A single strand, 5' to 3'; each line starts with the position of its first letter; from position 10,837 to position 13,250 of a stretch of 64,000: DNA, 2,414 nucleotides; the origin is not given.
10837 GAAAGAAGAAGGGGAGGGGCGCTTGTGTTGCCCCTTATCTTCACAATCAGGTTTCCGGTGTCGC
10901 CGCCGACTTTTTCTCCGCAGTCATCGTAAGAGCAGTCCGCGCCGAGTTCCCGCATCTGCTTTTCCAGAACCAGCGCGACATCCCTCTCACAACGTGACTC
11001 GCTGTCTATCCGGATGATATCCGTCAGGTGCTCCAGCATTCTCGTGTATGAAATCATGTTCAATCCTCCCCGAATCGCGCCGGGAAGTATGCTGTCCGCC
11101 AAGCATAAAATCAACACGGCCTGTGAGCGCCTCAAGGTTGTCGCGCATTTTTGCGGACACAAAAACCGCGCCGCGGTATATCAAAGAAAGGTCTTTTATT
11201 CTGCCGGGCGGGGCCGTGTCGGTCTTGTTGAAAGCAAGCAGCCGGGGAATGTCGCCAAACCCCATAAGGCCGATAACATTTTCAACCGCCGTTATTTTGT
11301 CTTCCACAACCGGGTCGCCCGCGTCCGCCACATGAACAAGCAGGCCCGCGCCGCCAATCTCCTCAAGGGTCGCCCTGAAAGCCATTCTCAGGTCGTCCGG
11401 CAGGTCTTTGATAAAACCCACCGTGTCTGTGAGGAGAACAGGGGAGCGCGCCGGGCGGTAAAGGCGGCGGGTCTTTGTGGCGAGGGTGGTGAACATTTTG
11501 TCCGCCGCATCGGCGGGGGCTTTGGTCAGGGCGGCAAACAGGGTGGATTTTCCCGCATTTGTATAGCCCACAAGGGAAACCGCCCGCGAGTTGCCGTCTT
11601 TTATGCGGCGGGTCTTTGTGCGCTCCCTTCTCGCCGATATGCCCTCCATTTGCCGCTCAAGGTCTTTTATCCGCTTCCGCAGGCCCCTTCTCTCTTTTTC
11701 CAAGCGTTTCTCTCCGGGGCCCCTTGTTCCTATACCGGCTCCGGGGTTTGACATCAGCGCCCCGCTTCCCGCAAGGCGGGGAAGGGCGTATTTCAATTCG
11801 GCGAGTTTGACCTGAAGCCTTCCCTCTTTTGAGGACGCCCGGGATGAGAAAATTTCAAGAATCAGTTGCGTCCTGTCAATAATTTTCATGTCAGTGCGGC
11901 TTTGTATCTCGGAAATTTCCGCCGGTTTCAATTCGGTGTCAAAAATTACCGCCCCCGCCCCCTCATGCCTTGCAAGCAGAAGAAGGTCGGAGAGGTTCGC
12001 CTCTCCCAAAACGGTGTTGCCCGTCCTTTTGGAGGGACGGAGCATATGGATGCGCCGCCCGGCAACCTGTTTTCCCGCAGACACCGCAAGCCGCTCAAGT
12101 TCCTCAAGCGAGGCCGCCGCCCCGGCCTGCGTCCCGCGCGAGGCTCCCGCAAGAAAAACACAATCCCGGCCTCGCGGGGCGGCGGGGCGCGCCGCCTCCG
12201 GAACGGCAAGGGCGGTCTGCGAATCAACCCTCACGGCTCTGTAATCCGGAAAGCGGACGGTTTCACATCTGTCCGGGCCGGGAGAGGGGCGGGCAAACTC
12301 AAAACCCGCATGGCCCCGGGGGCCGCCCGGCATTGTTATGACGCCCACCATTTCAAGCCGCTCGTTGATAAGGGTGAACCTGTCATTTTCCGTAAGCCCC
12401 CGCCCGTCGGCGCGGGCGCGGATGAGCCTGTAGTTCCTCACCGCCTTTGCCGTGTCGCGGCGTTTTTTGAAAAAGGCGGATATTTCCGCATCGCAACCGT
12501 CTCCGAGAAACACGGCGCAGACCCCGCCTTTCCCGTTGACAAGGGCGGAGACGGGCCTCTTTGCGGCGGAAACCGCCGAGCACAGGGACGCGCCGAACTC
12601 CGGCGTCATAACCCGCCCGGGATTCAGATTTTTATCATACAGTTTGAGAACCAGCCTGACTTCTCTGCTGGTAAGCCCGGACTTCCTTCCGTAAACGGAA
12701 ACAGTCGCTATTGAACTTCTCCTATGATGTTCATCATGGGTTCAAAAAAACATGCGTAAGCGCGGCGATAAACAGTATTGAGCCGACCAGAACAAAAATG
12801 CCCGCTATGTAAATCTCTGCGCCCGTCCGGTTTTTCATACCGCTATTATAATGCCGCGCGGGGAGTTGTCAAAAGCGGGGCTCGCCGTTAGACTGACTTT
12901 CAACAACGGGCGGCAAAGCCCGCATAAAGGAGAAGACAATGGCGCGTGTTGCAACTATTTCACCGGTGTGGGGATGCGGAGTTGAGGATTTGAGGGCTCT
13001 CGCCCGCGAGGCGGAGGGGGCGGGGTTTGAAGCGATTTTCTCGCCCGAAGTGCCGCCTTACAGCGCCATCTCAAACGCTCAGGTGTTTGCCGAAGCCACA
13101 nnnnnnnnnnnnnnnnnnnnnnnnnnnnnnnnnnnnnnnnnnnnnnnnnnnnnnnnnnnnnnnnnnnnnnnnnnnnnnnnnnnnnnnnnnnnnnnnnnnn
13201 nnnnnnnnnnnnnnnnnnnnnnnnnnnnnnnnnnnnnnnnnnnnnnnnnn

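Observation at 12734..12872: Textbook consensus sigma-70 promoter driving a leaderless 34-aa hydrophobic peptide upstream of hflX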

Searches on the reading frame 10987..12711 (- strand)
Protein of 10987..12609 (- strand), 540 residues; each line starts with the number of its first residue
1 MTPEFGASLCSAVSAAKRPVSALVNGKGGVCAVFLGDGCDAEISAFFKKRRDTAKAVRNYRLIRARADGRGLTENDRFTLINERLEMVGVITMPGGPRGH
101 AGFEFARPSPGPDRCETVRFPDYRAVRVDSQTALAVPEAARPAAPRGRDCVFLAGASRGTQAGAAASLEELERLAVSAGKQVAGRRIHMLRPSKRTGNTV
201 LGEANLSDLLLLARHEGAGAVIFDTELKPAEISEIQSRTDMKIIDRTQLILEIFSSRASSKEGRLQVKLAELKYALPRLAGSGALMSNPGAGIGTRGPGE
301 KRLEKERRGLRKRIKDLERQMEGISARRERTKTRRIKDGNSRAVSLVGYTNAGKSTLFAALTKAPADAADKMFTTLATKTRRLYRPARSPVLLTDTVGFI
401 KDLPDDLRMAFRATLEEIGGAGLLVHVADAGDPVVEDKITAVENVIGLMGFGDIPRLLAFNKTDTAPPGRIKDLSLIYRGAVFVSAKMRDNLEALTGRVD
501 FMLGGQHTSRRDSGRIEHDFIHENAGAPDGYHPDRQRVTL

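Call 7: find_encoding_contigs(protein=window:10987-12609:-, flank=4000)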
Protein window:10987-12609:- (540 aa): 6 contigs read that carry it; 3 places shown.
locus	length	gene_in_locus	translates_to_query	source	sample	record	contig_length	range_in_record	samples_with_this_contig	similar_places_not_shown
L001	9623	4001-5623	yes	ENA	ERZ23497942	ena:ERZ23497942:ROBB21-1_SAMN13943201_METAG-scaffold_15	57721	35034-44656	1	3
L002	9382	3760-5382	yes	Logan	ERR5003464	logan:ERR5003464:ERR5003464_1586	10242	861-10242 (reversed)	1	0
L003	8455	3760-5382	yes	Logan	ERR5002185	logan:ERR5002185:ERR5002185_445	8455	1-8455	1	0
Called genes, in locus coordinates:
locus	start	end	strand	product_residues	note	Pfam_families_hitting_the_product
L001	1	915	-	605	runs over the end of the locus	PF05658:YadA_head (faint), PF03895:YadA_anchor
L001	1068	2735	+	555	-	PF00501:AMP-binding, PF13193:AMP-binding_C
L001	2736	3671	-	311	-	PF00296:Bac_luciferase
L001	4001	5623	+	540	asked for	PF13167:GTP-bdg_N, PF16360:GTP-bdg_M, PF01926:MMR_HSR1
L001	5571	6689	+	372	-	PF04389:Peptidase_M28, PF01546:Peptidase_M20, PF05343:Peptidase_M42, PF07687:M20_dimer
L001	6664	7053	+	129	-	PF06180:CbiK (weak), PF01903:CbiX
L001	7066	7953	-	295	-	PF00149:Metallophos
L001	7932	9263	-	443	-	PF00919:UPF0004, PF04055:Radical_SAM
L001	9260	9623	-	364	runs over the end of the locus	PF00733:Asn_synthase (weak), PF03054:tRNA_Me_trans, PF06508:QueC (weak), PF20259:tRNA_Me_trans_M, PF20258:tRNA_Me_trans_C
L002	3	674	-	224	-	?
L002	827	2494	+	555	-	PF00501:AMP-binding, PF13193:AMP-binding_C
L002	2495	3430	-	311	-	PF00296:Bac_luciferase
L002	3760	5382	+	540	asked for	PF13167:GTP-bdg_N, PF16360:GTP-bdg_M, PF01926:MMR_HSR1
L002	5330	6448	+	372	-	PF04389:Peptidase_M28, PF01546:Peptidase_M20, PF05343:Peptidase_M42, PF07687:M20_dimer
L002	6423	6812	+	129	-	PF06180:CbiK (weak), PF01903:CbiX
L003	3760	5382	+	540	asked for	PF13167:GTP-bdg_N, PF16360:GTP-bdg_M, PF01926:MMR_HSR1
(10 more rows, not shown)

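Call 8: find_related_loci(query=window:10987-12609:-, collection=genome_contigs, flank=3000)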
Query window:10987-12609:- (540 aa) in genome_contigs; peptide patterns used: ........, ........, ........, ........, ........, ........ (x = any residue, [..] = any of these).
249 stretches matched a pattern; 3 encode a relative of the query (tblastn E <= 1e-3); 3 distinct loci.
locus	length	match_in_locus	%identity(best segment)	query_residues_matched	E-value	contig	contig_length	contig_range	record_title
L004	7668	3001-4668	57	1-540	0e+0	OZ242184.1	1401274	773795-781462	MAG: Thermodesulfobacteriota bacterium isolate 13ca7263-252e-4e88-bd46-881ee0964f5f genome assembly, chromosome: 1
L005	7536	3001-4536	59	1-503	0e+0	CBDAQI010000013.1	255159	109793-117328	MAG: Thermodesulfobacteriota bacterium isolate 274520fc-c05b-446e-8c5d-ef4d51f8906c genome assembly, contig: contig_13,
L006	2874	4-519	45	292-464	3e-38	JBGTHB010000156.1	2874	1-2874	MAG: Coxiellaceae bacterium isolate JTS-RE229 k141_10821031, whole genome shotgun sequence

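Call 19: find_homologous_proteins(query=window:11092-12711:-, max_evalue=1e-20)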
Query seq(540 aa) (540 aa): 7999 proteins with E <= 1e-20 among 8000 candidates; the best 120 are listed.
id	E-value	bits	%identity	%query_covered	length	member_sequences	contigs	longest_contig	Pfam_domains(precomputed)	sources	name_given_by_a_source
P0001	0.0e+0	1095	100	94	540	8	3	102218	PF01926.30,PF13167.12,PF16360.11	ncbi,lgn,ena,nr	ncbi:MAG: GTPase HflX [Candidatus Dadabacteria bacterium]|nr:GTPase HflX [Candidatus Dadabacteria ba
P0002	3.3e-249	846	80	94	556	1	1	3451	PF01926.30,PF13167.12,PF16360.11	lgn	-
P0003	7.2e-210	716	70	94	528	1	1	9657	PF01926.30,PF13167.12,PF16360.11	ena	-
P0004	1.9e-185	635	61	93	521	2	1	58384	PF01926.30,PF13167.12,PF16360.11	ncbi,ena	-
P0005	5.9e-184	630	62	93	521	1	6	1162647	PF01926.30,PF13167.12,PF16360.11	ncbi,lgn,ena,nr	ncbi:MAG: GTPase HflX [Candidatus Mycalebacterium zealandia]|nr:MAG: GTPase HflX [Candidatus Mycaleb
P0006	7.7e-184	630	61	93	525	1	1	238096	PF01926.30,PF13167.12,PF16360.11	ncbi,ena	-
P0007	1.2e-183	629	61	93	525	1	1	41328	PF01926.30,PF13167.12,PF16360.11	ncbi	-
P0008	2.3e-183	628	63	93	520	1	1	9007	PF01926.30,PF13167.12,PF16360.11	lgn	-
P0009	5.1e-182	624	59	96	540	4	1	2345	PF01926.30,PF13167.12,PF16360.11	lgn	-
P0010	9.8e-178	610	59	93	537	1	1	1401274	PF01926.30,PF13167.12,PF16360.11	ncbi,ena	-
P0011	3.9e-173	595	59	93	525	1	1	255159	PF01926.30,PF13167.12,PF02421.25,PF16360.11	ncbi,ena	-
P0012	2.8e-170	585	58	93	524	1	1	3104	PF01926.30,PF13167.12,PF16360.11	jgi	-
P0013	4.3e-111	390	40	100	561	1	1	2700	PF01926.30,PF13167.12,PF16360.11,PF03193.23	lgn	-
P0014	9.0e-111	389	40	99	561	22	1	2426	PF01926.30,PF13167.12,PF16360.11,PF03193.23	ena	-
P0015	1.9e-109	385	39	99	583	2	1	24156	PF01926.30,PF13167.12,PF16360.11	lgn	-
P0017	2.1e-107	378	40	99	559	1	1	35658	PF01926.30,PF13167.12,PF02421.25,PF16360.11,PF03193.23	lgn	-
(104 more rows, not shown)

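Call 21: find_encoding_contigs(protein=P0002, flank=2000, max_places=1)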
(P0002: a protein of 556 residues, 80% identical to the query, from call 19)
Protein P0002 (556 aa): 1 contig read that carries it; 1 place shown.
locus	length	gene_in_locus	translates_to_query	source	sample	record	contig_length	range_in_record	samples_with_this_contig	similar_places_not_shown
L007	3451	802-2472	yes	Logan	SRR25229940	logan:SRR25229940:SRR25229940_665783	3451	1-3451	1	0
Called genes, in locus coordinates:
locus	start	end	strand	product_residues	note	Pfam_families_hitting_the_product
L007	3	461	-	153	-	?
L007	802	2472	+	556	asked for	PF13167:GTP-bdg_N, PF16360:GTP-bdg_M, PF01926:MMR_HSR1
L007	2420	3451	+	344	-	?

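Call 22: find_encoding_contigs(protein=P0003, flank=2000, max_places=1)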
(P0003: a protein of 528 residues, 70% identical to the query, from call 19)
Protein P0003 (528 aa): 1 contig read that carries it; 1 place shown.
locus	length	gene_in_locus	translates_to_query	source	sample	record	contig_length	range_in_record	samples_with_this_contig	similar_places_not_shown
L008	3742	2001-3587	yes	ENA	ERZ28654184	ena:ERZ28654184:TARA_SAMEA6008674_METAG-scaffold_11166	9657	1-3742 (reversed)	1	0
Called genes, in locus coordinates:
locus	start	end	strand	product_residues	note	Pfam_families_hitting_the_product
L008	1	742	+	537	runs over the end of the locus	PF00501:AMP-binding, PF13193:AMP-binding_C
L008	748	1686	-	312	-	PF00296:Bac_luciferase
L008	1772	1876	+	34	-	-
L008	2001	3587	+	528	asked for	PF13167:GTP-bdg_N, PF16360:GTP-bdg_M, PF01926:MMR_HSR1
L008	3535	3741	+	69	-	?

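Call 23: find_encoding_contigs(protein=P0004, flank=2000, max_places=1)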
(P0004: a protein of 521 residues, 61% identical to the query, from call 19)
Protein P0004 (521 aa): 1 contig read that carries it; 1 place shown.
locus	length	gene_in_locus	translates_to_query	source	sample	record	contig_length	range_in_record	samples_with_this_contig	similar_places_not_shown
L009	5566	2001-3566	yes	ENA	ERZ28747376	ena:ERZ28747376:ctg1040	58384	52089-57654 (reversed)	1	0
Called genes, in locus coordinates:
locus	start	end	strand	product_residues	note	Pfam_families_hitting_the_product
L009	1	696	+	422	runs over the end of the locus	PF00501:AMP-binding, PF13193:AMP-binding_C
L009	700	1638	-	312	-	PF00296:Bac_luciferase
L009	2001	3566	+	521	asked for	PF13167:GTP-bdg_N, PF16360:GTP-bdg_M, PF01926:MMR_HSR1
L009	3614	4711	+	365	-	PF04389:Peptidase_M28, PF01546:Peptidase_M20, PF05343:Peptidase_M42, PF07687:M20_dimer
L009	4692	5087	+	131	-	PF06180:CbiK (weak), PF01903:CbiX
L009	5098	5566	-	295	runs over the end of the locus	PF00149:Metallophos, PF12850:Metallophos_2 (faint)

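Call 24: find_encoding_contigs(protein=P0005, flank=2000, max_places=1)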
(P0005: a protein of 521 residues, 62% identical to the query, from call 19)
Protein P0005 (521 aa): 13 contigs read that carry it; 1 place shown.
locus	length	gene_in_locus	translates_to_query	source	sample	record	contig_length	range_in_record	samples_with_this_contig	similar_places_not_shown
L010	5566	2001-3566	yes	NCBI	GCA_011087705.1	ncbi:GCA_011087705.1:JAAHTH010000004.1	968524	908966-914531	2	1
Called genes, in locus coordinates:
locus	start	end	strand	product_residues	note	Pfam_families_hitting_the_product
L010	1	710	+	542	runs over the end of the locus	PF00501:AMP-binding, PF13193:AMP-binding_C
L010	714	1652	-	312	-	PF00296:Bac_luciferase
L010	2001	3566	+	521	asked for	PF13167:GTP-bdg_N, PF16360:GTP-bdg_M, PF01926:MMR_HSR1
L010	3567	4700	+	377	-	PF04389:Peptidase_M28, PF01546:Peptidase_M20, PF05343:Peptidase_M42 (weak), PF07687:M20_dimer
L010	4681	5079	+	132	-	PF06180:CbiK (weak), PF01903:CbiX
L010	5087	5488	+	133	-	-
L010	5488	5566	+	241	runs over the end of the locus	-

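Call 25: find_encoding_contigs(protein=P0006, flank=2000, max_places=1)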
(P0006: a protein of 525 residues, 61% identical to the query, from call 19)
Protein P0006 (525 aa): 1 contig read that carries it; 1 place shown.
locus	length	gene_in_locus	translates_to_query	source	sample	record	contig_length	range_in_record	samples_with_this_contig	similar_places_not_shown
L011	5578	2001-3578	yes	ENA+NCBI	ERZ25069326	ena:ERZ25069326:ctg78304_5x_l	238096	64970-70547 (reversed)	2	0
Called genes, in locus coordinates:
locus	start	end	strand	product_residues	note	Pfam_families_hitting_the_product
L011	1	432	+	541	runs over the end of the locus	PF00501:AMP-binding, PF13193:AMP-binding_C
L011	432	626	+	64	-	-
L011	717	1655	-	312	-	PF00296:Bac_luciferase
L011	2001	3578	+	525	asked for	PF13167:GTP-bdg_N, PF16360:GTP-bdg_M, PF01926:MMR_HSR1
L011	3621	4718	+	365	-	PF04389:Peptidase_M28, PF01546:Peptidase_M20, PF05343:Peptidase_M42 (weak), PF07687:M20_dimer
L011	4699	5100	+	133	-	PF06180:CbiK, PF01903:CbiX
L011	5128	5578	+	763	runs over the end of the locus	PF13231:PMT_2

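Call 26: find_encoding_contigs(protein=P0007, flank=2000, max_places=1)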
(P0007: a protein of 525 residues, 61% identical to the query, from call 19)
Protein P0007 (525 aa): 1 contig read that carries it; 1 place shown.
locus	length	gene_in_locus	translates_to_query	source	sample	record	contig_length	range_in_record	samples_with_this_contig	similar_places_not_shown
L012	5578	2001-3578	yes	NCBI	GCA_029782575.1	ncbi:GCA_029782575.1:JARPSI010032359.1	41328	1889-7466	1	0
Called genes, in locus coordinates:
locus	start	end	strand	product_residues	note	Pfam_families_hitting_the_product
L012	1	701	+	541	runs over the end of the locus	PF00501:AMP-binding, PF13193:AMP-binding_C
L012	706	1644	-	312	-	PF00296:Bac_luciferase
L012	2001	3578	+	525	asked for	PF13167:GTP-bdg_N, PF16360:GTP-bdg_M, PF01926:MMR_HSR1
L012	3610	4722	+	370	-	PF04389:Peptidase_M28, PF01546:Peptidase_M20, PF05343:Peptidase_M42 (weak), PF07687:M20_dimer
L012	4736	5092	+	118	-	PF01903:CbiX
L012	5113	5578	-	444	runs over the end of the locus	PF00919:UPF0004, PF04055:Radical_SAM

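Call 27: find_encoding_contigs(protein=P0008, flank=2000, max_places=1)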
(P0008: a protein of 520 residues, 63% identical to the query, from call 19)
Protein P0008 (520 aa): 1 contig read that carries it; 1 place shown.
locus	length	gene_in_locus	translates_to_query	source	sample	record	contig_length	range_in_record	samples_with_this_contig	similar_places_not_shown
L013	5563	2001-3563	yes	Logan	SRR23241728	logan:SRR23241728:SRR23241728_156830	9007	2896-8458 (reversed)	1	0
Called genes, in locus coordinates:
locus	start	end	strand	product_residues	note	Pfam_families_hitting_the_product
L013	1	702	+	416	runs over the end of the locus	?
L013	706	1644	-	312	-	PF00296:Bac_luciferase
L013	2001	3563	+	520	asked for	PF13167:GTP-bdg_N, PF16360:GTP-bdg_M, PF01926:MMR_HSR1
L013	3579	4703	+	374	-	PF04389:Peptidase_M28, PF01546:Peptidase_M20, PF05343:Peptidase_M42, PF07687:M20_dimer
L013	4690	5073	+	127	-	PF01903:CbiX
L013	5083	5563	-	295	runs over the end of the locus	PF00149:Metallophos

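Call 28: find_encoding_contigs(protein=P0009, flank=2000, max_places=1)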
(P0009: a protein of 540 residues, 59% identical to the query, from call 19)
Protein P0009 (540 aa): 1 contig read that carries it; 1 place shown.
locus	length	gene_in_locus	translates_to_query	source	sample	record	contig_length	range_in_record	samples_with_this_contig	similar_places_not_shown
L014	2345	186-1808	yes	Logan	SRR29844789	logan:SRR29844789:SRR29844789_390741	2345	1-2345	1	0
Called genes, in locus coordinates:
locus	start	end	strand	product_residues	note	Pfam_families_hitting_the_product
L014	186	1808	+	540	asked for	PF13167:GTP-bdg_N, PF16360:GTP-bdg_M, PF01926:MMR_HSR1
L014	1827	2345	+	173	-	?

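Call 32: find_encoding_contigs(protein=P0017, flank=2000, max_places=1)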
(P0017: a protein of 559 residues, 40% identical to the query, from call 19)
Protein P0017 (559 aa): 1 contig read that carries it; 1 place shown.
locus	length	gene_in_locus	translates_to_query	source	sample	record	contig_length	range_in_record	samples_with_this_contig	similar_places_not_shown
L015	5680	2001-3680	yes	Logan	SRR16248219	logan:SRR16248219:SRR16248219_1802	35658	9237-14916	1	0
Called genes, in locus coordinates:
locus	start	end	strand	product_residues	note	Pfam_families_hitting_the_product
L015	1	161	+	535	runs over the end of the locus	PF00501:AMP-binding, PF13193:AMP-binding_C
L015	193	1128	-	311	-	PF00296:Bac_luciferase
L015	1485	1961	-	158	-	-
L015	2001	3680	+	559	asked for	PF13167:GTP-bdg_N, PF16360:GTP-bdg_M, PF03193:RsgA_GTPase (faint), PF01926:MMR_HSR1, PF02421:FeoB_N (weak)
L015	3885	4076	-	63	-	-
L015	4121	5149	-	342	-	PF00881:Nitroreductase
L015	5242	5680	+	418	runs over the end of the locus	PF00108:Thiolase_N, PF02803:Thiolase_C, PF22691:Thiolase_C_1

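Call 33: find_encoding_contigs(protein=P0015, flank=2000, max_places=1)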
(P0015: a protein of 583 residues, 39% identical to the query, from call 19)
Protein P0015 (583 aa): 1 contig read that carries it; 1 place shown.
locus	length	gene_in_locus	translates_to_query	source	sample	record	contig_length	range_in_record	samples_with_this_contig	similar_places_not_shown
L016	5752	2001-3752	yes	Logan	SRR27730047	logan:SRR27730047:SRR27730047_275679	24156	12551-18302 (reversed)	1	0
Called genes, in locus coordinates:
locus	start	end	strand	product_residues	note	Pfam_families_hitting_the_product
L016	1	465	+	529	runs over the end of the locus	PF13671:AAA_33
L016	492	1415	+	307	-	-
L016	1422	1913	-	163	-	-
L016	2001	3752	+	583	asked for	PF13167:GTP-bdg_N, PF16360:GTP-bdg_M, PF01926:MMR_HSR1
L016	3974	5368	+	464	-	PF01590:GAF, PF13185:GAF_2, PF13492:GAF_3 (weak), PF00990:GGDEF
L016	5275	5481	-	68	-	-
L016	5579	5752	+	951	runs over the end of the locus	PF00672:HAMP, PF08448:PAS_4, PF08447:PAS_3, PF00989:PAS, PF08448:PAS_4, PF13426:PAS_9, PF00512:HisKA, PF02518:HATPase_c, +5 more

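Call 80: predict_structure(alignment_id=A6)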
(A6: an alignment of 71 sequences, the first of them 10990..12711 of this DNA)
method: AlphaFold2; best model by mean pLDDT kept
length: 574 residues; sequences in the alignment: 71
mean_pLDDT: 80.8   pTM: 0.64
mean pLDDT of the five models: 80.8, 80.4, 79.2, 79.2, 77.8
residues with pLDDT >= 90: 215; 70-90: 240; 50-70: 71; < 50: 48
segments of 3 or more residues with pLDDT < 50: 171-177, 321-323, 541-556, 558-574
pLDDT, mean of each block of 10 residues (from residue 1): 66 86 91 91 92 91 90 67 61 85 87 85 86 81 76 91 75 45 87 87 93 92 73 80 87 92 88 90 91 85 90 64 53 76 91 88 80 80 87 86 69 79 82 82 75 87 92 91 90 95 92 94 92 83 41 47 39 33
secondary structure, 60 per line:
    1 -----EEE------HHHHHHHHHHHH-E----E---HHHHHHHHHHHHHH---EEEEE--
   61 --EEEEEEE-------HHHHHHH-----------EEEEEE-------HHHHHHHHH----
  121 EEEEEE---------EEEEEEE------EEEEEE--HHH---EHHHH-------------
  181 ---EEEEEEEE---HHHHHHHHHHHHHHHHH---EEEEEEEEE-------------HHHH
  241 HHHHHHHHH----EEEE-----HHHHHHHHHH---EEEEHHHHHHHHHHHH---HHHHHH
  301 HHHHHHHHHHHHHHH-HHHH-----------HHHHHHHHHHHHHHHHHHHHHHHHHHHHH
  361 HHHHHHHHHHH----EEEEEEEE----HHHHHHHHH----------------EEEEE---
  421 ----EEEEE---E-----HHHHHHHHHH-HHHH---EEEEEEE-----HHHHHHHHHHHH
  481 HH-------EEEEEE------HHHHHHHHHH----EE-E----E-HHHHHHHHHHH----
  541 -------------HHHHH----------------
elements in order: E6-8 H15-26 H37-50 E54-58 E63-69 H77-83 E95-100 H108-116 E121-126 E136-142 E149-154 H164-167 E184-191 H195-211 E215-223 H237-249 E254-257 H263-272 E276-279 H280-291 H295-315 H317-320 H332-371 E376-383 H388-396 E413-417 E425-429 H439-448 H450-453 E457-463 H469-482 E490-495 H502-511 H526-536 H554-558

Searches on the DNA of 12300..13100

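Call 5: search_rna_families(source=window, start=12300, end=13100, threshold=evalue, max_evalue=10)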
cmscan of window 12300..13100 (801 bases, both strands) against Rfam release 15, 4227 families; matches with E-value up to 10: 3.
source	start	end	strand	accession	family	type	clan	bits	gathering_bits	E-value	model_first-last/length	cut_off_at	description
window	12527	12567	+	RF01333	CRISPR-DR20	Gene; CRISPR;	-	19.5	42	0.32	1-36/36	no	CRISPR RNA direct repeat element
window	12892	12924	+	RF01519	CC0196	Gene; sRNA;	-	14.4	35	1.8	22-58/58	no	Caulobacter sRNA CC0196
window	13010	13067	-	RF02673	scr4677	Gene; sRNA;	-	11.4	41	1.4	16-76/246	no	Streptomyces sRNA 4677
